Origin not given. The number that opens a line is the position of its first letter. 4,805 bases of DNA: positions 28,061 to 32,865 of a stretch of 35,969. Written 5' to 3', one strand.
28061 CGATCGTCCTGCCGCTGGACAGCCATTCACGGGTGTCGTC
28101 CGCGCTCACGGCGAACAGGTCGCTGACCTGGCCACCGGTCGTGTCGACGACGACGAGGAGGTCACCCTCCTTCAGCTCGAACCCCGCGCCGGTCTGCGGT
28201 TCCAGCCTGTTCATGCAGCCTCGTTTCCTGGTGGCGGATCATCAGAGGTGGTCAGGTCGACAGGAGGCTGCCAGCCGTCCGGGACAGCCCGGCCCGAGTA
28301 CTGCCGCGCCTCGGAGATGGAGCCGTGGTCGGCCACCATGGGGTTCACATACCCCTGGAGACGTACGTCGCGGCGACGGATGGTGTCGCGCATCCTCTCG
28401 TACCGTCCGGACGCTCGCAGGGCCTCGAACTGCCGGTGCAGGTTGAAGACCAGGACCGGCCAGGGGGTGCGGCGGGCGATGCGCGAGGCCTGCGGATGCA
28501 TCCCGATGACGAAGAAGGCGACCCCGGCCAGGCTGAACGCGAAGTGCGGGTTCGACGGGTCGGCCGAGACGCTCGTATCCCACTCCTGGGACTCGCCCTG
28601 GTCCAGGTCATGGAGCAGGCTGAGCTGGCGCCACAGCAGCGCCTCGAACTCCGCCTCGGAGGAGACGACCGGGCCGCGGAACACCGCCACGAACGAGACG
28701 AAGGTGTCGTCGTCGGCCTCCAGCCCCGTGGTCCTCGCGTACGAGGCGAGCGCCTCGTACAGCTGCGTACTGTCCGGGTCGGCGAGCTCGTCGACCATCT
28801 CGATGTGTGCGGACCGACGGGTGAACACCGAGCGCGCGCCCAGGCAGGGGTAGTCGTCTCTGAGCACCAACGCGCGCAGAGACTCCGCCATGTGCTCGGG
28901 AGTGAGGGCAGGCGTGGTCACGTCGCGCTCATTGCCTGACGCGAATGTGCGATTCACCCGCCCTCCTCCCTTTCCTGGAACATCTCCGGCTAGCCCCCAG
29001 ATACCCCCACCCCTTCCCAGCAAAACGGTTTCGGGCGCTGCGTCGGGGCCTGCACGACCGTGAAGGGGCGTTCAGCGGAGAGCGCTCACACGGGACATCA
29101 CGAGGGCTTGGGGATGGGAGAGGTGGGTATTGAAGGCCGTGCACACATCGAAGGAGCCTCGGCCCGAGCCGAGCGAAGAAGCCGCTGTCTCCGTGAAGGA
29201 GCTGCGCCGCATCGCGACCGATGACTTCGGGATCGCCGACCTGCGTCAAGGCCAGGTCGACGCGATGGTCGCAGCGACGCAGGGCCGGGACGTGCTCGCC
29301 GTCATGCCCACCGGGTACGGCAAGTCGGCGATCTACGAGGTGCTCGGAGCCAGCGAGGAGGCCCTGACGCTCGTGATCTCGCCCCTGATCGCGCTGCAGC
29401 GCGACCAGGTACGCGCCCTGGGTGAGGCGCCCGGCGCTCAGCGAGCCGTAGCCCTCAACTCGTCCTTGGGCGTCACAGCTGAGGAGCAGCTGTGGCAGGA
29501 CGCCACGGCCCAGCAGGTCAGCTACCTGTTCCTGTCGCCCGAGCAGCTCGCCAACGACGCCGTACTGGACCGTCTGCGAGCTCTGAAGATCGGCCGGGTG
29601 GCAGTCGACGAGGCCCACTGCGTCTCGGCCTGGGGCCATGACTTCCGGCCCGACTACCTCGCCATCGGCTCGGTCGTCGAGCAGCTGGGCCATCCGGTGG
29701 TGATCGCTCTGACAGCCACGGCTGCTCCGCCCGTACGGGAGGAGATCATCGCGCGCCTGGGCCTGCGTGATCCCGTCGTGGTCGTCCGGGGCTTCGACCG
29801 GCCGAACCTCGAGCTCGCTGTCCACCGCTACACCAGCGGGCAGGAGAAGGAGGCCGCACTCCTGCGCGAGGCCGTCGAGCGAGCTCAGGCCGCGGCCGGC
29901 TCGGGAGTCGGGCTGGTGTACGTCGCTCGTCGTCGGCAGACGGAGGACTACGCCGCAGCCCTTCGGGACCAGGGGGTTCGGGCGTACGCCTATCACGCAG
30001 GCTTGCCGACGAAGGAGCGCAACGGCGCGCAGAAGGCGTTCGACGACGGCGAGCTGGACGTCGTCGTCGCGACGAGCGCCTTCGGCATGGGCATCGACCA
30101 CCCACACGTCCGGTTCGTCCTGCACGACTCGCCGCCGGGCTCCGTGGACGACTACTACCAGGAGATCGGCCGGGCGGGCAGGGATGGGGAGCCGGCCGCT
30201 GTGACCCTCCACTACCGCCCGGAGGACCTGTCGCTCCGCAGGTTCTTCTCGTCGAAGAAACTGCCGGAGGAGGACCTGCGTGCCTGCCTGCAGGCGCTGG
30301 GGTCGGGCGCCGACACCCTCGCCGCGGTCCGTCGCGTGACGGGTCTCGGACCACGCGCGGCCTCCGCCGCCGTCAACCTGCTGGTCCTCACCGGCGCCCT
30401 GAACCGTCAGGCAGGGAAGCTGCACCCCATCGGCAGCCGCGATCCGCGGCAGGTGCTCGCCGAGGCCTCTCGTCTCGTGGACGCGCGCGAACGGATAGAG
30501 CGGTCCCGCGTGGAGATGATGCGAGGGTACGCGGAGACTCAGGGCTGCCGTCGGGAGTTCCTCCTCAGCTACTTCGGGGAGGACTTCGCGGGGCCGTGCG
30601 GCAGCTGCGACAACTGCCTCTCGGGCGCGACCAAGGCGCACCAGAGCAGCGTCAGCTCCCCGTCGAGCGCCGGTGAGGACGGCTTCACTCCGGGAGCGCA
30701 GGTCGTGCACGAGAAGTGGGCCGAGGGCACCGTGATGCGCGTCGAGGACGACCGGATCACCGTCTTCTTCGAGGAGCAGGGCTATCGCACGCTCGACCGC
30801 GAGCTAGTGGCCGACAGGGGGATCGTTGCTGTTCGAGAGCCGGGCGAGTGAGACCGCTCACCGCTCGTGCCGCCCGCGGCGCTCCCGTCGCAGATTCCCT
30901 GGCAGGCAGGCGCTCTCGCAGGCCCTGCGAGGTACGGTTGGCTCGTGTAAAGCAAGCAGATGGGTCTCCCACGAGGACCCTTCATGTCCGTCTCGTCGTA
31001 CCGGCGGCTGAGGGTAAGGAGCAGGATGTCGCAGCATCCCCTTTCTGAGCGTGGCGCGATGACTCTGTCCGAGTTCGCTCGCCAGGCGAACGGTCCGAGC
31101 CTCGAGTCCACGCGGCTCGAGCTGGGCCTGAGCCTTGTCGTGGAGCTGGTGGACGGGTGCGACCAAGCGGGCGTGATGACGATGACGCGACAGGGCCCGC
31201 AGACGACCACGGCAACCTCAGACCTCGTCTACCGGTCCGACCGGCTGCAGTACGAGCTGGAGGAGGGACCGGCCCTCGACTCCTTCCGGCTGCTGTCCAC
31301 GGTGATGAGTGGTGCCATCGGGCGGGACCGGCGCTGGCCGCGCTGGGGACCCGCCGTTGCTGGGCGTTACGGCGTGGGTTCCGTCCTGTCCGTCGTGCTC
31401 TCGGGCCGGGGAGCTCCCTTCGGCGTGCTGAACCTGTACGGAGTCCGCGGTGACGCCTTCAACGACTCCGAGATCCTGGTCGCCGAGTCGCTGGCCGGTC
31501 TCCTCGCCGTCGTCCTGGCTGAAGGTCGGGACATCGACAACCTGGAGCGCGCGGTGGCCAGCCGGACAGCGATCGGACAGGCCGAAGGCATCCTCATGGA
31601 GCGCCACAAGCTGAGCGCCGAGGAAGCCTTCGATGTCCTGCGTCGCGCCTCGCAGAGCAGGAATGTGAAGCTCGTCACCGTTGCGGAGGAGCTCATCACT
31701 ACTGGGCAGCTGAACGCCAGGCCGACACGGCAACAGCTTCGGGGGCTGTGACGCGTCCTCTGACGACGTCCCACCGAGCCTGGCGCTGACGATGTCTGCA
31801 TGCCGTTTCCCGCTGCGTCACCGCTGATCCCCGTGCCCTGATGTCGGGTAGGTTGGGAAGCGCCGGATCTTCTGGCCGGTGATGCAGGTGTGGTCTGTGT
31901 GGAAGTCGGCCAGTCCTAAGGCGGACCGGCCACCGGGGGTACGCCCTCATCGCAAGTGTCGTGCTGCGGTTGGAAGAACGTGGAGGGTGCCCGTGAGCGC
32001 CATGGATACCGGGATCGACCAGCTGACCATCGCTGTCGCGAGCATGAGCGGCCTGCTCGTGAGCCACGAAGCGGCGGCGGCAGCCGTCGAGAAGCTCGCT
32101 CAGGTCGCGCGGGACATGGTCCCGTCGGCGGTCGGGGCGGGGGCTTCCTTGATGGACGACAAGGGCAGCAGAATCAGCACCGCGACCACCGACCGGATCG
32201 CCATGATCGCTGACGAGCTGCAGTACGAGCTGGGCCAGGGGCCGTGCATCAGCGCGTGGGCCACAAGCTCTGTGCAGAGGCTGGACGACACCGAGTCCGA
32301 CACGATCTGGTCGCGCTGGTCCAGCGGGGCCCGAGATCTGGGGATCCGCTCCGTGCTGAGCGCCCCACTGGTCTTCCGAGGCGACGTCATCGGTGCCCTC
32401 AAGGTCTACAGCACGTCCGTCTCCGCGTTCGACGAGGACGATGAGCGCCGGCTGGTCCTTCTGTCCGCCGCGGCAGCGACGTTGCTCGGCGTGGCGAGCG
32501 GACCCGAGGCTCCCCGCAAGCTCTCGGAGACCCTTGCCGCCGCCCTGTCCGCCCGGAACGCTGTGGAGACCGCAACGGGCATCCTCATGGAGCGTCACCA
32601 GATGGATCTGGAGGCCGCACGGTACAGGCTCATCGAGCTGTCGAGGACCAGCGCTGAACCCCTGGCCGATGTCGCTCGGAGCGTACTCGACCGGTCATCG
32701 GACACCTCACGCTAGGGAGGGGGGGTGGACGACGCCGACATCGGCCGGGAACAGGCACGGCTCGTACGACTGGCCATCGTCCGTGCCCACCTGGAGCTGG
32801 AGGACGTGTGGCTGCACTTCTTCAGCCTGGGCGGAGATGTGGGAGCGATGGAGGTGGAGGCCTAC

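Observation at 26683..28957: Translationally coupled YqcI/YcgG - DUF1989 - membrane GT2 operon: candidate undescribed pathway linking guanidine-type N chemistry to an envelope glycosyltransferase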

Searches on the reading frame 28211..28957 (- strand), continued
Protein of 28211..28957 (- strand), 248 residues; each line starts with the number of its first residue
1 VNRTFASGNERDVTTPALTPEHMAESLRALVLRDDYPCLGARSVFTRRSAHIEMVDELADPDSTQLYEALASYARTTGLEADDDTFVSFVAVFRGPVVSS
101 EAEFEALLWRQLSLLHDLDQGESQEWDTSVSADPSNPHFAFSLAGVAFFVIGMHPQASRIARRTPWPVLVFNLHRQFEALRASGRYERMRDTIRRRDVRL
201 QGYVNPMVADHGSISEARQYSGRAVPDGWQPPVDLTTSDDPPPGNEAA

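Call 81: predict_structure(alignment_id=A3)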
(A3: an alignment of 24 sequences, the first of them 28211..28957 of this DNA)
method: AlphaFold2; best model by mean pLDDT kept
length: 248 residues; sequences in the alignment: 24
mean_pLDDT: 66.8   pTM: 0.69
mean pLDDT of the five models: 66.8, 64.7, 64.1, 63.2, 62.9
residues with pLDDT >= 90: 5; 70-90: 125; 50-70: 67; < 50: 51
segments of 3 or more residues with pLDDT < 50: 1-15, 40-44, 212-217, 229-248
pLDDT, mean of each block of 10 residues (from residue 1): 33 51 70 57 52 86 89 85 79 85 81 81 70 57 81 68 73 83 77 71 60 48 53 36 39
secondary structure, 60 per line:
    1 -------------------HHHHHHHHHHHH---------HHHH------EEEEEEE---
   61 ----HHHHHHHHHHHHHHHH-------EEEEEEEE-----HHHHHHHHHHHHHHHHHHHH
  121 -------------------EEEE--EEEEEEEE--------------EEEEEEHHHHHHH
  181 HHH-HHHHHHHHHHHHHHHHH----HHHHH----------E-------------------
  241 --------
elements in order: H20-31 H41-44 E51-57 H65-80 E88-95 H101-120 E140-143 E146-153 E168-173 H174-183 H185-201 H206-210

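Call 83: fold_search(model_id=the predicted structure, library=pdb)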
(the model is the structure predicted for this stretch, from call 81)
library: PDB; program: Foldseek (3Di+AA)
matches with E <= 10: 237; with E <= 0.001: 5
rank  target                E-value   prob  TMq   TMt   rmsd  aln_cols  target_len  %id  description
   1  9ubs                  1.5e-06  1.00  0.52  0.54   4.1       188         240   23  The structure of the AglA_T220R-Arg complex (released 2025-12-10)
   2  9ubb                  1.7e-06  1.00  0.57  0.58   7.9       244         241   19  The structure of the AglA_K225E-Arg complex (released 2025-12-10)
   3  9ub5                  2.6e-06  1.00  0.53  0.54   5.8       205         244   21  The structure of the AglA-Arg complex (released 2025-12-10)
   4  9ub3                  4.4e-06  1.00  0.57  0.58   5.0       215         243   22  The structure of the apo-AglA from Streptomyces monomycini (released 2025-12-10)
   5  9uba                  4.9e-06  1.00  0.53  0.55   3.9       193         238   21  The structure of the AglA_K196R-Arg complex (released 2025-12-10)
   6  6rw4_8                1.8e-01  0.15  0.21  0.25  13.8       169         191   10  Structure of human mitochondrial 28S ribosome in complex with mitochondrial IF3 (released 2020-06-03)
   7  4d3k_B                1.9e-01  0.12  0.20  0.15  15.3       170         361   12  Structure of Bacillus subtilis nitric oxide synthase in complex with 6,6'-((5-(3-aminopropyl)-1,3-phenylene)bis(ethane (released 2015-01-14)
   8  6xk6                  1.9e-01  0.12  0.20  0.15  15.2       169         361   12  Nitric Oxide Synthase from Bacillus subtilis in complex with 7-((3-(((2-(pyridin-2-yl)ethyl)amino)methyl)phenoxy)methyl) (released 2021-06-30)
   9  4lwa                  2.2e-01  0.10  0.19  0.14  15.4       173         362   12  Structure of Bacillus subtilis nitric oxide synthase in complex with ((2S, 3S)-1,3-bis((6-(2,5-dimethyl-1H-pyrrol-1-yl)- (released 2013-10-23)
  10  2amo_A                3.0e-01  0.10  0.22  0.17  14.6       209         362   13  Loose Dimer of a Bacillus subtilis Nitric Oxide Synthase (released 2006-10-31)
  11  4d3v                  3.6e-01  0.09  0.20  0.15  15.2       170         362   12  Structure of Bacillus subtilis Nitric Oxide Synthase I218V in complex with N-{3-[(1S)-2-(3-{(Z)-[amino(thiophen-2-yl)met (released 2015-01-14)
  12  4ugt                  4.6e-01  0.08  0.19  0.14  15.4       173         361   12  Structure of Bacillus subtilis Nitric Oxide Synthase in complex with N-(3-((pyrrolidin-3-yloxy)methyl)phenyl)thiophene-2 (released 2015-06-24)
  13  1mjt_B                5.6e-01  0.08  0.22  0.17  10.4       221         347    8  CRYSTAL STRUCTURE OF SANOS, A BACTERIAL NITRIC OXIDE SYNTHASE OXYGENASE PROTEIN, IN COMPLEX WITH NAD+ AND SEITU (released 2003-01-07)
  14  5dm2                  5.9e-01  0.05  0.16  0.16  11.8       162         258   12  Crystal structure of the plantazolicin methyltransferase BpumL in complex with triazolic desmethylPZN analog and SAH (released 2015-09-23)
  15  3pne_B                6.3e-01  0.18  0.20  0.13   5.1        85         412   10  Structure of rat neuronal nitric oxide synthase heme domain in complex with 6-(((3R,4R)-4-(2-((2,2-Difluoro-2-(3-chlor (released 2011-11-02)
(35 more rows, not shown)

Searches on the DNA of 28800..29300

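Call 36: search_rna_families(source=window, start=28800, end=29300, threshold=evalue, max_evalue=10)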
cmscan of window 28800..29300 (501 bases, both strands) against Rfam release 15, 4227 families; matches with E-value up to 10: 6.
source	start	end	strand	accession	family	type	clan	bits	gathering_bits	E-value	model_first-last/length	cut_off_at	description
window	28995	29115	-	RF02146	MEG8_2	Gene; lncRNA;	-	16.2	45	4.7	1-111/111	no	Maternally expressed 8 exon 2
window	28869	28916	+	RF02814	Sso133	Gene; sRNA;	-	14.9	44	4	1-73/73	no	Sulfolobus sRNA133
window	28943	29018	-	RF01947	KCNQ1OT1_2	Gene; lncRNA;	-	13.8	80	6.6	1-196/196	no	KCNQ1 overlapping transcript 1 conserved region 2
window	28893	28980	+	RF01918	mir-1249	Gene; miRNA;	-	13.4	83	8.1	1-75/75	no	mir-1249 microRNA precursor family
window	28928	28961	+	RF02470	Ms_IGR-8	Gene; sRNA;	-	11.7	44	7.5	1-63/63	no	Mycobacterium sRNA Ms_IGR-8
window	29194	29234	+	RF01119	sR32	Gene; snRNA; snoRNA; CD-box;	-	9.7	40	5.4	1-57/57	no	Small nucleolar RNA sR32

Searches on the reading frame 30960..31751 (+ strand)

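Call 34: search_protein_families(library=pfam, proteins=[window:30960-31751:+], max_evalue=0.001)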
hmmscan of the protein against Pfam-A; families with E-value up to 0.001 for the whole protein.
window:30960-31751:+ (263 aa): 3 families
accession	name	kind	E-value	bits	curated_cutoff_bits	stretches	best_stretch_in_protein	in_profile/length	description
PF03861.19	ANTAR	-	2.5e-20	72.4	27.3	1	194-246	2-54/54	ANTAR domain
PF13185.12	GAF_2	-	2e-11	44.7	28.6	1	53-186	8-135/136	GAF domain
PF01590.32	GAF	-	0.00016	22.6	22.4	1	122-186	70-133/133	GAF domain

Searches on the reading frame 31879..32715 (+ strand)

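Call 34: search_protein_families(library=pfam, proteins=[window:31879-32715:+], max_evalue=0.001)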
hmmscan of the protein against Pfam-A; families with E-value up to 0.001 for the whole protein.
window:31879-32715:+ (278 aa): 4 families
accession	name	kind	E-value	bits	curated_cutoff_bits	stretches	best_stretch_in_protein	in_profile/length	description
PF13185.12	GAF_2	-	4.2e-15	56.6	28.6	1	70-202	8-134/136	GAF domain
PF03861.19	ANTAR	-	1.5e-10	41.1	27.3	1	217-270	1-54/54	ANTAR domain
PF01590.32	GAF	-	5.9e-10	40.2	22.4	1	75-201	7-131/133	GAF domain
PF13492.12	GAF_3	-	0.00099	20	27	0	149-201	73-125/129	GAF domain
